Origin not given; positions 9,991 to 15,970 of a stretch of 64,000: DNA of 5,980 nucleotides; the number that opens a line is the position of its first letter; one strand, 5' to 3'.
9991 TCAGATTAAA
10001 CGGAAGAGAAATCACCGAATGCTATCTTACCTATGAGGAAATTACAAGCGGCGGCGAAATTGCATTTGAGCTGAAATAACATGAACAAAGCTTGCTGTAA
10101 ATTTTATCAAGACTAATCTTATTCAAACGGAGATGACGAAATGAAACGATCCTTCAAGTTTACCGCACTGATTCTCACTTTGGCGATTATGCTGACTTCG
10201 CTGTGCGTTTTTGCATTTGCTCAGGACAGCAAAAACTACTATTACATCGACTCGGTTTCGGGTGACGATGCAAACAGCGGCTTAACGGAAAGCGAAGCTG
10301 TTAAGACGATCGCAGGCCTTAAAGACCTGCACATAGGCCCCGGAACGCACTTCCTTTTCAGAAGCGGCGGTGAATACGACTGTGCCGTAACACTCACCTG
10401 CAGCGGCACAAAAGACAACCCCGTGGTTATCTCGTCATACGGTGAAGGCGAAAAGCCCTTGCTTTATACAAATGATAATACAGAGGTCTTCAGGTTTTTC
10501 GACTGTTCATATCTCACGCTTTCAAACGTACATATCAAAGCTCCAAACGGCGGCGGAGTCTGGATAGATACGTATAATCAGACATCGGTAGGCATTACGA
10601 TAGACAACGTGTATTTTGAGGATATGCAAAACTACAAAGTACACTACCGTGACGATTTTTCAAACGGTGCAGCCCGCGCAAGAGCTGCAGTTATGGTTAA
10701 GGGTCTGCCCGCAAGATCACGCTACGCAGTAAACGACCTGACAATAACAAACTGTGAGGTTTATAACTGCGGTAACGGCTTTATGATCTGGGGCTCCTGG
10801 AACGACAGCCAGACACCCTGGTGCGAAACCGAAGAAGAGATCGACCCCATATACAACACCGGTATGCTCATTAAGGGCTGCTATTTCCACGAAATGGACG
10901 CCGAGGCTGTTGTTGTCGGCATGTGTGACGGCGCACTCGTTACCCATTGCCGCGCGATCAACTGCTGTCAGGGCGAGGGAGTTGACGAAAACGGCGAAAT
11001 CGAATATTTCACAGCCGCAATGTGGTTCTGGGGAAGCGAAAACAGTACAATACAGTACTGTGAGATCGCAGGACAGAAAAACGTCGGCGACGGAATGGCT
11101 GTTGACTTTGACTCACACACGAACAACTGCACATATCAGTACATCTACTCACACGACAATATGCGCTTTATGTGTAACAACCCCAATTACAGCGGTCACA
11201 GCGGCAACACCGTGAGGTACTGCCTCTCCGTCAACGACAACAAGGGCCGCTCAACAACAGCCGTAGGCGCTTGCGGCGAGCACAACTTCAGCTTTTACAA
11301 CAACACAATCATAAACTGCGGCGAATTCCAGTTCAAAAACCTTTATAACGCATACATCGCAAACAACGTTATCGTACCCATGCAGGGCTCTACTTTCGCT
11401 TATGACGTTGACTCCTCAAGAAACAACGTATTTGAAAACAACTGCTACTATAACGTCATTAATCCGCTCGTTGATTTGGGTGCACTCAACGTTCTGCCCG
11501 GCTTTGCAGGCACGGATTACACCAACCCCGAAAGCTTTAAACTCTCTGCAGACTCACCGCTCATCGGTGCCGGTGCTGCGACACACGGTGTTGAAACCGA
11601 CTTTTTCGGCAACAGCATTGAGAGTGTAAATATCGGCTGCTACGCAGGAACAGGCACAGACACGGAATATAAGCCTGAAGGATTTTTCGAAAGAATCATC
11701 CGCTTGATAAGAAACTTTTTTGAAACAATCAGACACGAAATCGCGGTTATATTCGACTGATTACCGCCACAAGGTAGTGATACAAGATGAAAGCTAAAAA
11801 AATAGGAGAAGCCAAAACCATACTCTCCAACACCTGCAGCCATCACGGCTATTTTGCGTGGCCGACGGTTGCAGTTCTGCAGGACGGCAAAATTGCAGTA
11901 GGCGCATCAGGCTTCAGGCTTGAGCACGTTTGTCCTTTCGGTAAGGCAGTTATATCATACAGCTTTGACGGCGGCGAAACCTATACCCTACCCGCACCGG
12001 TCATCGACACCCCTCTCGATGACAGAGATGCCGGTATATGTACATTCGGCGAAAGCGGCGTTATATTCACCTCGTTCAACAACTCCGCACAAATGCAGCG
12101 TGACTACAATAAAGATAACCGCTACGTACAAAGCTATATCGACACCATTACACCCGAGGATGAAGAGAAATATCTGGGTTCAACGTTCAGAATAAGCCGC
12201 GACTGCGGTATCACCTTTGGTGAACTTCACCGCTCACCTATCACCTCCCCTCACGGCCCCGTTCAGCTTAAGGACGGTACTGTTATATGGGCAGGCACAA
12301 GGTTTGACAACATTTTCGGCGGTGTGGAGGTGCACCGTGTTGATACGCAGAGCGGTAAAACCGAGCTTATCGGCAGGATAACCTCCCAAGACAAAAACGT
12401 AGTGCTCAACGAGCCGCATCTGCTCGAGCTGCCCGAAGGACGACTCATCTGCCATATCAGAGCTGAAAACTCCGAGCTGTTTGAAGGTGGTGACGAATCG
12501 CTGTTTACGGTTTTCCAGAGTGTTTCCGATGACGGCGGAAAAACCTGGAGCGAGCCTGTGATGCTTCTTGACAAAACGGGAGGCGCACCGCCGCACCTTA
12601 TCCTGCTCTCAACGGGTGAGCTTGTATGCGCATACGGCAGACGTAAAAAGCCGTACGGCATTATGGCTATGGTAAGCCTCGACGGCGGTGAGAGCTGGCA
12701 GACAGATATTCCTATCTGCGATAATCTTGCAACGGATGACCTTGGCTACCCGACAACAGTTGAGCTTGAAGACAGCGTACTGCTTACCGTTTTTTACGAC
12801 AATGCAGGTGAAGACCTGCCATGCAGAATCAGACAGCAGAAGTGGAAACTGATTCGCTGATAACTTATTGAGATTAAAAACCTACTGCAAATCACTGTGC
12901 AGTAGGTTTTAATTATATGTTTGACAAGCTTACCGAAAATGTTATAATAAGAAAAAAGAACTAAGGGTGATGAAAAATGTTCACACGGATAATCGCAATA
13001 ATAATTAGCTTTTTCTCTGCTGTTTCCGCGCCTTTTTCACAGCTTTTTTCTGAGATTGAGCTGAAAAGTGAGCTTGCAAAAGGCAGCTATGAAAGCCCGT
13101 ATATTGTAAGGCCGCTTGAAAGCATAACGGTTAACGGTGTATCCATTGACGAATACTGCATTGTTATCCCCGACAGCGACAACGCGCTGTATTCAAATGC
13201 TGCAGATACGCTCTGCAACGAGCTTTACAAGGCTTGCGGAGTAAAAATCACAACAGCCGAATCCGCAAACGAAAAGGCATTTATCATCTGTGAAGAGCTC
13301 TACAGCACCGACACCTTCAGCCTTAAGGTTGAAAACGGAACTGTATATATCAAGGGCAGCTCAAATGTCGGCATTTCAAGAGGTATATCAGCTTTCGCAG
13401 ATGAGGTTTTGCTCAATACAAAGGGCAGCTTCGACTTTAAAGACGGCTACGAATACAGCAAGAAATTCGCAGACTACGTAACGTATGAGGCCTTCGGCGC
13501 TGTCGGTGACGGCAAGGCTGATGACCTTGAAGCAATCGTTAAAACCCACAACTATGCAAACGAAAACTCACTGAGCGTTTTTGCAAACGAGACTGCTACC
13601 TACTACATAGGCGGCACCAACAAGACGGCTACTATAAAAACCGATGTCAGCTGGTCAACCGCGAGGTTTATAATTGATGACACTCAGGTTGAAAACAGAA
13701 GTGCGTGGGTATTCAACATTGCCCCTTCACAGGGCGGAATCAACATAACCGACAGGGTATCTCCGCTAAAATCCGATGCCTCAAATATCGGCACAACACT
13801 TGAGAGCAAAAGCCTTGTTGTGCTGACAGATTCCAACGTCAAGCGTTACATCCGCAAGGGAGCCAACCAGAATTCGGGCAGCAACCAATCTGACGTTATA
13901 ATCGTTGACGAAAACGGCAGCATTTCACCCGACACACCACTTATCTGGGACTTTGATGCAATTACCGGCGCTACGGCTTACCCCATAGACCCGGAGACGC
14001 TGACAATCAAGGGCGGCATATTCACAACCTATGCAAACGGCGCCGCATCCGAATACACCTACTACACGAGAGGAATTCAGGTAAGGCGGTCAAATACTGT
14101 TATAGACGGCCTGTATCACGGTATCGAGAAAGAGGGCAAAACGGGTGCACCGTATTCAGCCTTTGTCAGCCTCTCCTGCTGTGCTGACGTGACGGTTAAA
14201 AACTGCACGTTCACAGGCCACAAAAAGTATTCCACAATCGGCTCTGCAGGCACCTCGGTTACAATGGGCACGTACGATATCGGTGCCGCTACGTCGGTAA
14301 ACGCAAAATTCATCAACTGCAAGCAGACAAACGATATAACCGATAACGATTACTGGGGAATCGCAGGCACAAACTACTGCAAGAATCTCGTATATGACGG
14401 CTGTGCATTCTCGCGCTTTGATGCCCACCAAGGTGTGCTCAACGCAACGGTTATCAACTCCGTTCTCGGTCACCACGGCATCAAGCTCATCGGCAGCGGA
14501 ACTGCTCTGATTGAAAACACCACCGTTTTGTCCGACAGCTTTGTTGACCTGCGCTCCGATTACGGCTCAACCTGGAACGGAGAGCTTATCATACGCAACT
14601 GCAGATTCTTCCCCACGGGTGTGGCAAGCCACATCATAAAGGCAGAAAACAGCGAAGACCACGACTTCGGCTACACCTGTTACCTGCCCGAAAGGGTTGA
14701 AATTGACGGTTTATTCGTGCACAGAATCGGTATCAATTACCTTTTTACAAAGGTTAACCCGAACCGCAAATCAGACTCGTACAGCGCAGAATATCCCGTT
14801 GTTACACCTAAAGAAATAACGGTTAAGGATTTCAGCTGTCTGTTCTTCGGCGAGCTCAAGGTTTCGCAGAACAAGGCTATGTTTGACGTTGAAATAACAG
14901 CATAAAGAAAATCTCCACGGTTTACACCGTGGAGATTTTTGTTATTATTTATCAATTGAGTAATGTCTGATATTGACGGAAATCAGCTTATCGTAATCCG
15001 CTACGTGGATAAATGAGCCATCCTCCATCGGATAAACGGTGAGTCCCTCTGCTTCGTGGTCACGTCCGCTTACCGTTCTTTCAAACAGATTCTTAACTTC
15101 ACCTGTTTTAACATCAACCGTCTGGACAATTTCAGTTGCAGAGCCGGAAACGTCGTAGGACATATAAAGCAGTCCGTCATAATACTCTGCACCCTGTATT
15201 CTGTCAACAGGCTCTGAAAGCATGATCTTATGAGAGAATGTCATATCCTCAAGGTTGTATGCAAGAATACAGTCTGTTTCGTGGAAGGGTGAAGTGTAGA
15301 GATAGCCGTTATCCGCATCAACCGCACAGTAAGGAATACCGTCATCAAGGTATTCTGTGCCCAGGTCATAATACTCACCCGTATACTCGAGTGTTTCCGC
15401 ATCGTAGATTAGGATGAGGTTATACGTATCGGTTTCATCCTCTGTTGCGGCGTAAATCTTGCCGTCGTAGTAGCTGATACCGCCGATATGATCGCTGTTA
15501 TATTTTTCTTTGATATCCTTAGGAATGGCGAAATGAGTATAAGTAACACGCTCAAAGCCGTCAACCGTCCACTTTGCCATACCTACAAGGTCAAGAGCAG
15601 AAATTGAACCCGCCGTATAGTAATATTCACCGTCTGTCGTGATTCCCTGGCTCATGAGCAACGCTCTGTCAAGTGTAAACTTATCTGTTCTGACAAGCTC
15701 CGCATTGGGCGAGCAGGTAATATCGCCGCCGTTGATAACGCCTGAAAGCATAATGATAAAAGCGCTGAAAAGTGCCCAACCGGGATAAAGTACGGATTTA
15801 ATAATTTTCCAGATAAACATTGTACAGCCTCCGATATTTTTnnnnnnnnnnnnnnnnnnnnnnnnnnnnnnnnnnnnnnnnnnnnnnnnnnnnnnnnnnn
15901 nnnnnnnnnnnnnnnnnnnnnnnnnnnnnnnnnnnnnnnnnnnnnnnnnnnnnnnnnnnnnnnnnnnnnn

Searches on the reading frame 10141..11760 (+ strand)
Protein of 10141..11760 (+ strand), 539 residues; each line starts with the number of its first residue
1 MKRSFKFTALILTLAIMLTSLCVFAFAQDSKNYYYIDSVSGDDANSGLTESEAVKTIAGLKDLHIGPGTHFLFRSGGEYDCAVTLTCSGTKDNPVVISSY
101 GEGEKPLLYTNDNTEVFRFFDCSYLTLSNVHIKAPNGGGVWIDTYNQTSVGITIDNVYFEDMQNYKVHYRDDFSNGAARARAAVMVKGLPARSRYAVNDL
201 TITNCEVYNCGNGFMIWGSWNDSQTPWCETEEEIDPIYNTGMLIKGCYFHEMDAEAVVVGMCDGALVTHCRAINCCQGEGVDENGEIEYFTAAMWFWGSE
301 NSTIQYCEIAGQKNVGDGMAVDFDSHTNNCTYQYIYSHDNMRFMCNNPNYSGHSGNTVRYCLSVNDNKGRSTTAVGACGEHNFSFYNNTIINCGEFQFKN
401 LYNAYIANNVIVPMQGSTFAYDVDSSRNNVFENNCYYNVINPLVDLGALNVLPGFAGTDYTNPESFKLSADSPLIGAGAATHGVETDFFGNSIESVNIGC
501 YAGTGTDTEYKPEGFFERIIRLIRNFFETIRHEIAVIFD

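Call 10: search_protein_families(library=ncbifam, proteins=[window:10141-11760:+], max_evalue=1)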
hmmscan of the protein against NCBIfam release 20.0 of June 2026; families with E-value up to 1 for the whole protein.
window:10141-11760:+ (539 aa): 3 families
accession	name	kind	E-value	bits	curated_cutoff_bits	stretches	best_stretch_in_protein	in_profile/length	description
NF047897.1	LctobiosidLnbX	equivalog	1.3e-07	29.9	2500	2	30-111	42-129/1498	lacto-N-biosidase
NF041518.1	choice_anch_Q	domain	0.086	13.1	25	1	465-492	16-43/58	choice-of-anchor Q domain-containing protein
TIGR03804.1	para_beta_helix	repeat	0.23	11.2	19.45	1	198-221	8-31/44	parallel beta-helix repeat protein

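Call 27: search_protein_families(library=pfam, proteins=[window:10141-11760:+], max_evalue=0.1)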
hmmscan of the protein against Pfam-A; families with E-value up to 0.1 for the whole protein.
window:10141-11760:+ (539 aa): 1 family
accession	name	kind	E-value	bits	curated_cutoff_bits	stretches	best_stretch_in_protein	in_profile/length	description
PF13229.12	Beta_helix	-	3.6e-08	33.6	25.9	1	150-331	10-133/158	Right handed beta helix region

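Call 63: find_homologous_proteins(query=window:10141-11760:+, max_evalue=0.00001)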
Query window:10141-11760:+ (539 aa): 905 proteins with E <= 0.00001 among 8000 candidates; the best 120 are listed.
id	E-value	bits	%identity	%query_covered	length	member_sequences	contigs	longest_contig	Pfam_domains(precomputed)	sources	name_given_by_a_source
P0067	0.0e+0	1269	100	100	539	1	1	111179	PF13229.13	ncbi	-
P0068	0.0e+0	1124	87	100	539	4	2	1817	PF13229.13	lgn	-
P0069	0.0e+0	1110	85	100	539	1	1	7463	PF13229.13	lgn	-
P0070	0.0e+0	1110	85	100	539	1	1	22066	-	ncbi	-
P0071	0.0e+0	1109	87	100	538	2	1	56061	PF13229.13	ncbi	-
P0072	0.0e+0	1108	85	100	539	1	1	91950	-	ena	-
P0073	0.0e+0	1106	85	100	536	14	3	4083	PF13229.13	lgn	-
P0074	0.0e+0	1101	84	100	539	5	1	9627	PF13229.13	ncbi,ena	-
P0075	0.0e+0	1099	83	100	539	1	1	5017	PF13229.13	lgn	-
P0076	0.0e+0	1098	83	100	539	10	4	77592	PF13229.13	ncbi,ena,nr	ncbi:MAG: hypothetical protein IJA87_07805 [Clostridia bacterium]|nr:hypothetical protein [Clostridi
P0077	0.0e+0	1092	83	100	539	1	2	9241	-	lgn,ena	-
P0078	0.0e+0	1090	83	100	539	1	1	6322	-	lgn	-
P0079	0.0e+0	1090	83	100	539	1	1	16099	-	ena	-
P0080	0.0e+0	1076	82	100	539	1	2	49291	PF13229.13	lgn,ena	-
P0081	0.0e+0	1075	82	100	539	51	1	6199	PF13229.13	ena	-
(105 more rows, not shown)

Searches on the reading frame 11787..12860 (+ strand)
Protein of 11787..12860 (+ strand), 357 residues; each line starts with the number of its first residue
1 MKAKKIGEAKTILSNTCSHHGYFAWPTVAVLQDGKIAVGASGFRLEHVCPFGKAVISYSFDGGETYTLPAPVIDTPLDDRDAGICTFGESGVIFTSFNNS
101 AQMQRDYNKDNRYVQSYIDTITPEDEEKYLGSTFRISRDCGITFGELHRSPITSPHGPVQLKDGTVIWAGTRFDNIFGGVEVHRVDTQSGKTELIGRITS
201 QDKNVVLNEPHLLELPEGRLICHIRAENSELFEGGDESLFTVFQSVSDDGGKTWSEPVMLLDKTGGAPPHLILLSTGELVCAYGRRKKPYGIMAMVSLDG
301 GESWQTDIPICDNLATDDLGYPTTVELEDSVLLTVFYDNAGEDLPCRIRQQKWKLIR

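Call 88: search_protein_families(library=pfam, proteins=[window:11787-12860:+], max_evalue=0.001)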
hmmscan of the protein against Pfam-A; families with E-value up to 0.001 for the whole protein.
window:11787-12860:+ (357 aa): 2 families
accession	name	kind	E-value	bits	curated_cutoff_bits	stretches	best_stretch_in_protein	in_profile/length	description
PF13088.12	BNR_2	-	5.2e-14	52.7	31.4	1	136-330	86-273/277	BNR repeat-like domain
PF02012.26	BNR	-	1.5e-08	33.8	27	0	246-255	2-11/12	BNR/Asp-box repeat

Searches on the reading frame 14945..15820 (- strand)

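Call 88: search_protein_families(library=pfam, proteins=[window:14945-15820:-], max_evalue=0.001)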
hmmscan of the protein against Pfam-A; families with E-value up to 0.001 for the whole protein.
window:14945-15820:- (291 aa): 2 families
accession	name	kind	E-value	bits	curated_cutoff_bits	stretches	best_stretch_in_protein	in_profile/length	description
PF21959.2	DUF6923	-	3.2e-07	30.8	27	1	118-245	45-167/234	Repeat of unknown function (DUF6923)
PF16819.11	DUF5074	-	8.9e-05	22.1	27.2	1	117-204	50-138/353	Domain of unknown function (DUF5074)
